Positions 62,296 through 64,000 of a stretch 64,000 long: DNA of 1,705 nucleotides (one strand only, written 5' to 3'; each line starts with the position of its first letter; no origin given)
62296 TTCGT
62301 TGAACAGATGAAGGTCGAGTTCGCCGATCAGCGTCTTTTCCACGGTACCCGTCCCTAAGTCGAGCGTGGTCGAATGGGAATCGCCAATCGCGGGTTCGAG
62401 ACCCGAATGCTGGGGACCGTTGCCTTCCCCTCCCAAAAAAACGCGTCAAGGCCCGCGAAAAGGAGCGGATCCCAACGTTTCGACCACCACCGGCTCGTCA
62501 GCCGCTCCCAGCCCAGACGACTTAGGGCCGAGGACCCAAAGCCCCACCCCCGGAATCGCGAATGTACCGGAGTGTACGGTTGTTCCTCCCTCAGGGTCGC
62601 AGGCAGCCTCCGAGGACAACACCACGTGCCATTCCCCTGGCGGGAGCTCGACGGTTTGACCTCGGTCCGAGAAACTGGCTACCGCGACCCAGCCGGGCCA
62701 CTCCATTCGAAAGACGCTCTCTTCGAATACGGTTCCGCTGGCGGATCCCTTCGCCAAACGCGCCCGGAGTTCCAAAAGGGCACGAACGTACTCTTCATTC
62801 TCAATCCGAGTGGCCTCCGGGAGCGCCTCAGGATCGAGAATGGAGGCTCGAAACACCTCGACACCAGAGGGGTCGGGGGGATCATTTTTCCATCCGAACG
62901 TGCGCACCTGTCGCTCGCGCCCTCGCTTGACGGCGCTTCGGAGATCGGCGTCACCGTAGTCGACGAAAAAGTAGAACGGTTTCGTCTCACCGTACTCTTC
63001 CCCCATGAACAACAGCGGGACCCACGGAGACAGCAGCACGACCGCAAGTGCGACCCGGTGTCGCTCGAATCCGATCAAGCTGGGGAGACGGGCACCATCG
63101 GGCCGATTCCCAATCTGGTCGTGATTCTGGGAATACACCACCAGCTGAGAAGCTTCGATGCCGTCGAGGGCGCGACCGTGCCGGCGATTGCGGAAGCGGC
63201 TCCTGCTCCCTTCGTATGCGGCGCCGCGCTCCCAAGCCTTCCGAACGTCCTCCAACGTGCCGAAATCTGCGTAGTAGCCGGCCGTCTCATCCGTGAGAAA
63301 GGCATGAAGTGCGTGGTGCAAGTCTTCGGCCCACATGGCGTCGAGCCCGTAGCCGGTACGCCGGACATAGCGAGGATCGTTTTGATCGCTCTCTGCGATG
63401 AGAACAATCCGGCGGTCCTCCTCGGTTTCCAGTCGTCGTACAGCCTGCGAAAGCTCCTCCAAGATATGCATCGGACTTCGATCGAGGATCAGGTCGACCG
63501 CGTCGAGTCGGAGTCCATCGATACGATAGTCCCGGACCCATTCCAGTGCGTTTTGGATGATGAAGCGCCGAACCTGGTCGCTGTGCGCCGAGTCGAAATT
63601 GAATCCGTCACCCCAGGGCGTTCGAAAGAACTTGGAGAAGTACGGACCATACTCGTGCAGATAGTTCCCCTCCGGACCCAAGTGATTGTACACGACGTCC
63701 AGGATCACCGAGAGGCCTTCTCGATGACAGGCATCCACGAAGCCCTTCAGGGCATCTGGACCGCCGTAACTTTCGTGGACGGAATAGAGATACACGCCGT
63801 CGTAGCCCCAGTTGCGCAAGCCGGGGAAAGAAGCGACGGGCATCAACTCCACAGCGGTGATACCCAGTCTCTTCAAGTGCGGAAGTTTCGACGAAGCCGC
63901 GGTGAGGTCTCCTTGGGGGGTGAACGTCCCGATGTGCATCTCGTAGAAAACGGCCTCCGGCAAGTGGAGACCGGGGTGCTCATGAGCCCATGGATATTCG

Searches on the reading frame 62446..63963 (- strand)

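Call 67: search_protein_families(library=pfam, proteins=[window:62446-63963:-], max_evalue=0.00001)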
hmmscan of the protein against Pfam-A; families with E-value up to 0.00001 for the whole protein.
window:62446-63963:- (505 aa): 1 family
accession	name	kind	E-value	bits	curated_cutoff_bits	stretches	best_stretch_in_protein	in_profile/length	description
PF00128.31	Alpha-amylase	-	3.6e-22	79.7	22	1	17-104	15-101/446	Alpha amylase, catalytic domain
